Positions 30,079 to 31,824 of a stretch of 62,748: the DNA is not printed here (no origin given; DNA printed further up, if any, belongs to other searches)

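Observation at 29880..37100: A 7-kb sugar-synthesis and glycosyltransferase island inserted in the head-morphogenesis module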

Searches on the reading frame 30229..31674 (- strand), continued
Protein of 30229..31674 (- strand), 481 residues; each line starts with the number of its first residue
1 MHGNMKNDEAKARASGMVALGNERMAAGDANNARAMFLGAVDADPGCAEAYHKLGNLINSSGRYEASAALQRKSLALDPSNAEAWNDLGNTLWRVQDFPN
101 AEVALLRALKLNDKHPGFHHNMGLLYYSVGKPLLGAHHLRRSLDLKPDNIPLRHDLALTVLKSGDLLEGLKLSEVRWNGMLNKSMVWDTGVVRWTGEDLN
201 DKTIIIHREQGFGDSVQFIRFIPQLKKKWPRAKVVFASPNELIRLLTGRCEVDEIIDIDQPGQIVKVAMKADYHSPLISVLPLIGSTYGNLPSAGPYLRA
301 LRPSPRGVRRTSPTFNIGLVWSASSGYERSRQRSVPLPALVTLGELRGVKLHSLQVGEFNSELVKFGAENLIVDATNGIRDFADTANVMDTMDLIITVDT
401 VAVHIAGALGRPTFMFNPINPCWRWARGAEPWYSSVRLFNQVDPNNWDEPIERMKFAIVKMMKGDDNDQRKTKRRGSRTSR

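Call 19: find_encoding_contigs(protein=P0003, flank=10000, max_places=2)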
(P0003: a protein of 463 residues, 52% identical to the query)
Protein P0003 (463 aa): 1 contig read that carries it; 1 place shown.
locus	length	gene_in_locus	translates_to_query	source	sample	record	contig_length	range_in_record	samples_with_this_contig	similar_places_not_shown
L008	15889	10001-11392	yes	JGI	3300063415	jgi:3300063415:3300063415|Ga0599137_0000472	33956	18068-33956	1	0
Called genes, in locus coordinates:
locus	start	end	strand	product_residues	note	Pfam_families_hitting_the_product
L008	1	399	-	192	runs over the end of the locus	-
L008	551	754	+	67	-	-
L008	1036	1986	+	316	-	PF00589:Phage_integrase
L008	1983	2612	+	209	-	PF18894:PhageMetallopep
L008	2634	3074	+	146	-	PF10045:DUF2280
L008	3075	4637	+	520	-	PF04466:Terminase_3, PF17289:Terminase_6C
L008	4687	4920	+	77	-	-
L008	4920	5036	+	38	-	-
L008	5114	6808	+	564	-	PF04860:Phage_portal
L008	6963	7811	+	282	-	PF04233:Phage_Mu_F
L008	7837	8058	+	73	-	-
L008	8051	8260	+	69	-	-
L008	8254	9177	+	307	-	PF05050:Methyltransf_21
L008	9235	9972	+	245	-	-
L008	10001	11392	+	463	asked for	PF07719:TPR_2 (faint), PF13181:TPR_8 (faint), PF13424:TPR_12 (faint), PF13428:TPR_14 (faint), PF13431:TPR_17 (faint), PF13432:TPR_16, PF13432:TPR_16 (weak), PF01075:Glyco_transf_9 (weak), +5 more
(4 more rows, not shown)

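Call 20: find_encoding_contigs(protein=P0005, flank=10000, max_places=2)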
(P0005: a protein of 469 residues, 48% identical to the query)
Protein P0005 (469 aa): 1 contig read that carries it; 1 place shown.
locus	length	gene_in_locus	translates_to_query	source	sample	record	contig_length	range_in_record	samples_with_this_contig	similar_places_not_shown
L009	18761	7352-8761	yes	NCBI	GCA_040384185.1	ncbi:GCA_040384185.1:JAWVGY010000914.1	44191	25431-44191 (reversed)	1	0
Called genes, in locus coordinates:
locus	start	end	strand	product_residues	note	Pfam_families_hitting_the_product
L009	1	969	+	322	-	?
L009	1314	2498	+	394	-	PF05050:Methyltransf_21 (weak)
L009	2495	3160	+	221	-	PF04989:RMNT_CmcI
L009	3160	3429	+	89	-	-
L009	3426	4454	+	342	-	PF04055:Radical_SAM, PF13186:SPASM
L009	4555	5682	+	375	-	PF00534:Glycos_transf_1 (weak), PF13692:Glyco_trans_1_4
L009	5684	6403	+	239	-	PF18922:DUF5672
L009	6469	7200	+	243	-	-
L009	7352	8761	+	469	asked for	PF07719:TPR_2 (faint), PF13181:TPR_8 (faint), PF13414:TPR_11 (faint), PF13428:TPR_14 (faint), PF13432:TPR_16 (faint), PF00515:TPR_1 (faint), PF13424:TPR_12, PF01075:Glyco_transf_9 (weak), +1 more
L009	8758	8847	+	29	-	-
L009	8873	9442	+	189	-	-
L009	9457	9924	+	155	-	-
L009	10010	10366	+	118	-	-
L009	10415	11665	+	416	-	-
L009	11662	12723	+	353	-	PF23474:Acb1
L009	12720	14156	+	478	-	PF04586:Peptidase_S78 (weak)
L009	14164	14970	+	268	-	-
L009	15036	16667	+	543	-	-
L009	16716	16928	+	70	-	-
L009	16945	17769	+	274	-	-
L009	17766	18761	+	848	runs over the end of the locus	-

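Call 21: find_encoding_contigs(protein=P0008, flank=10000, max_places=2)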
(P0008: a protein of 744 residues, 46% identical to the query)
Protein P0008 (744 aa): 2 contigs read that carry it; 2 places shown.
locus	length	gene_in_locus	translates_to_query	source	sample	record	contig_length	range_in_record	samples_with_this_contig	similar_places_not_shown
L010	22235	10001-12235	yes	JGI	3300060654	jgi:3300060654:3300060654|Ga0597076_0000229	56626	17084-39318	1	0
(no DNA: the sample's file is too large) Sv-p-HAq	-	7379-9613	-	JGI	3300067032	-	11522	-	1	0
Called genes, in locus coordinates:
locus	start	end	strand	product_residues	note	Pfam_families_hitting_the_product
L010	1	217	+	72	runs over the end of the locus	-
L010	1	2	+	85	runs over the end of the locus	-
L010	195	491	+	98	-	PF10073:GapR_DNA-bd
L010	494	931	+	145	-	-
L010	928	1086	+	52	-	-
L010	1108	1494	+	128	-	-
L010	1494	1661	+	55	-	-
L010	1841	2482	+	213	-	-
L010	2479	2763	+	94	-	-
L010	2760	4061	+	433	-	-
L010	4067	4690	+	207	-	-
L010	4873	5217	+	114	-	PF01844:HNH (weak)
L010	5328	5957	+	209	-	-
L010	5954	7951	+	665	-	PF03354:TerL_ATPase (weak)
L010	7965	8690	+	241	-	-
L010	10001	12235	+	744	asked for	PF13432:TPR_16, PF07719:TPR_2 (weak), PF13371:TPR_9 (weak), PF13424:TPR_12, PF13432:TPR_16, PF00515:TPR_1 (weak), PF07719:TPR_2 (weak), PF13181:TPR_8 (weak), +7 more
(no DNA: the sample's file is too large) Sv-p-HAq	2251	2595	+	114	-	PF01844:HNH (weak)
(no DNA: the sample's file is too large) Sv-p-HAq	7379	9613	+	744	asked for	PF13432:TPR_16, PF07719:TPR_2 (weak), PF13371:TPR_9 (weak), PF13424:TPR_12, PF13432:TPR_16, PF00515:TPR_1 (weak), PF07719:TPR_2 (weak), PF13181:TPR_8 (weak), +7 more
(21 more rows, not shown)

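Call 34: find_encoding_contigs(protein=P0095, flank=8000, max_places=1)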
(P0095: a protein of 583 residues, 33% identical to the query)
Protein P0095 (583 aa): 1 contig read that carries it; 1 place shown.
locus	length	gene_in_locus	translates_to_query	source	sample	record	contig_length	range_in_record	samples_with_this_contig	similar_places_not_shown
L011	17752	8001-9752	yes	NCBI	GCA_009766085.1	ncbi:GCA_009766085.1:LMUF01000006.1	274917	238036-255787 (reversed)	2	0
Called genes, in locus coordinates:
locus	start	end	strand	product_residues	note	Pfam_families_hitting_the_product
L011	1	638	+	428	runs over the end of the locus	-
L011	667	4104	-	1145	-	PF02463:SMC_N, PF13476:AAA_23, PF13555:AAA_29 (weak), PF13558:SbcC_Walker_B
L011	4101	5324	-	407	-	PF00149:Metallophos, PF12850:Metallophos_2 (faint), PF12320:SbcD_C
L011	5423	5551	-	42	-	-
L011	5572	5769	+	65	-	-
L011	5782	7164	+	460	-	PF00270:DEAD, PF04851:ResIII (weak), PF00271:Helicase_C, PF03880:DbpA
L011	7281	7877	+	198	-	PF08212:Lipocalin_2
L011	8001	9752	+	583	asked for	PF13432:TPR_16, PF14559:TPR_19 (weak), PF13424:TPR_12 (weak), PF13414:TPR_11, PF14559:TPR_19, PF13424:TPR_12, PF13432:TPR_16, PF13432:TPR_16, +22 more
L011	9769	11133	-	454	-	PF07690:MFS_1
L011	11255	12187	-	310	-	PF00389:2-Hacid_dh, PF02826:2-Hacid_dh_C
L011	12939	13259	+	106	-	PF13663:DUF4148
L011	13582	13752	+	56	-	-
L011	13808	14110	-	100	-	-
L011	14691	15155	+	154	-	PF01047:MarR, PF12802:MarR_2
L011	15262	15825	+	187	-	PF00857:Isochorismatase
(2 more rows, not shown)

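Call 35: find_encoding_contigs(protein=P0020, flank=10000, max_places=1)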
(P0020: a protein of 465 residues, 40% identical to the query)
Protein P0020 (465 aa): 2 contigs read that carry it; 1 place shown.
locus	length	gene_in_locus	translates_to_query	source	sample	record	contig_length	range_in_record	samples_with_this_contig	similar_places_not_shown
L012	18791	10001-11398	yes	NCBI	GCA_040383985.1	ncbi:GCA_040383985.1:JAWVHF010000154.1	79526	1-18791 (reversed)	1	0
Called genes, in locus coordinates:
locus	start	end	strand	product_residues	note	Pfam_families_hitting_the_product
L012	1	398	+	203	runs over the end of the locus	PF04989:RMNT_CmcI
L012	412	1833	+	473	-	PF00515:TPR_1 (faint), PF07719:TPR_2 (faint), PF13371:TPR_9 (faint), PF13428:TPR_14 (faint), PF13432:TPR_16 (faint), PF14559:TPR_19 (faint), PF13181:TPR_8 (faint), PF13424:TPR_12 (weak), +2 more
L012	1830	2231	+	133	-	-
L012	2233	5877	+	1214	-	PF00293:NUDIX, PF06150:ChaB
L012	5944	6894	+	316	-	-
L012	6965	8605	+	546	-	-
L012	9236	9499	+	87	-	-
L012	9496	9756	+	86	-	-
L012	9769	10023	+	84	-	-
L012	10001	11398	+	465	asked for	PF07719:TPR_2 (faint), PF13424:TPR_12 (faint), PF13428:TPR_14 (faint), PF13181:TPR_8 (faint), PF13432:TPR_16, PF14559:TPR_19 (weak)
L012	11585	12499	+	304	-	PF24163:HCP (faint)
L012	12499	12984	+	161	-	-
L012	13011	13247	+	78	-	-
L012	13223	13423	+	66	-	-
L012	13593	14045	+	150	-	-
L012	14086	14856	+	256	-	-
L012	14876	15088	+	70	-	-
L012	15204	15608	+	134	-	-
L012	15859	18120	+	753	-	-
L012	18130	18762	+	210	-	PF09343:DUF2460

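Call 79: find_encoding_contigs(protein=P0001, flank=10000, max_places=2)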
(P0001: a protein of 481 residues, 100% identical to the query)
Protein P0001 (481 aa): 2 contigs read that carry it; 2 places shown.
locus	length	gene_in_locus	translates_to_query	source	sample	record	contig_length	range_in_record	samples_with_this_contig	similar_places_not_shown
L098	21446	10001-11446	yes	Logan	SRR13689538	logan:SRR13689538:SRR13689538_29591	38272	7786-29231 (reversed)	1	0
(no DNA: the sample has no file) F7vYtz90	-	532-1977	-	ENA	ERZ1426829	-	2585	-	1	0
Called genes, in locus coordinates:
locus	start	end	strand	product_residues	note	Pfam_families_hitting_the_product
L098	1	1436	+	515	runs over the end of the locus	PF03237:Terminase_6N (faint), PF17289:Terminase_6C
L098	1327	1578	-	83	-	-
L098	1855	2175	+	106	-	-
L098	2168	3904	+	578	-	PF04860:Phage_portal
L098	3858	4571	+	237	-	PF04233:Phage_Mu_F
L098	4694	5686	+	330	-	PF01073:3Beta_HSD, PF01370:Epimerase, PF02719:Polysacc_synt_2, PF04321:RmlD_sub_bind, PF07993:NAD_binding_4, PF16363:GDP_Man_Dehyd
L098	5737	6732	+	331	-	PF05050:Methyltransf_21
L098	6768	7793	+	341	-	PF04055:Radical_SAM, PF13186:SPASM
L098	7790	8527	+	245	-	-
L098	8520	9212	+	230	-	PF18922:DUF5672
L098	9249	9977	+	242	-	-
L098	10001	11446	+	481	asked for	PF07719:TPR_2 (faint), PF13181:TPR_8 (faint), PF13424:TPR_12 (faint), PF13428:TPR_14 (faint), PF23914:TPR_CcmH_CycH (faint), PF13432:TPR_16 (weak), PF14559:TPR_19 (faint), PF13414:TPR_11 (weak), +2 more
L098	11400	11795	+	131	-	-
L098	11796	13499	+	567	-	PF04586:Peptidase_S78 (weak)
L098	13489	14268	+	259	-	-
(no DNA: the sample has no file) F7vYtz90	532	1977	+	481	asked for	PF07719:TPR_2 (faint), PF13181:TPR_8 (faint), PF13424:TPR_12 (faint), PF13428:TPR_14 (faint), PF23914:TPR_CcmH_CycH (faint), PF13432:TPR_16 (weak), PF14559:TPR_19 (faint), PF13414:TPR_11 (weak), +2 more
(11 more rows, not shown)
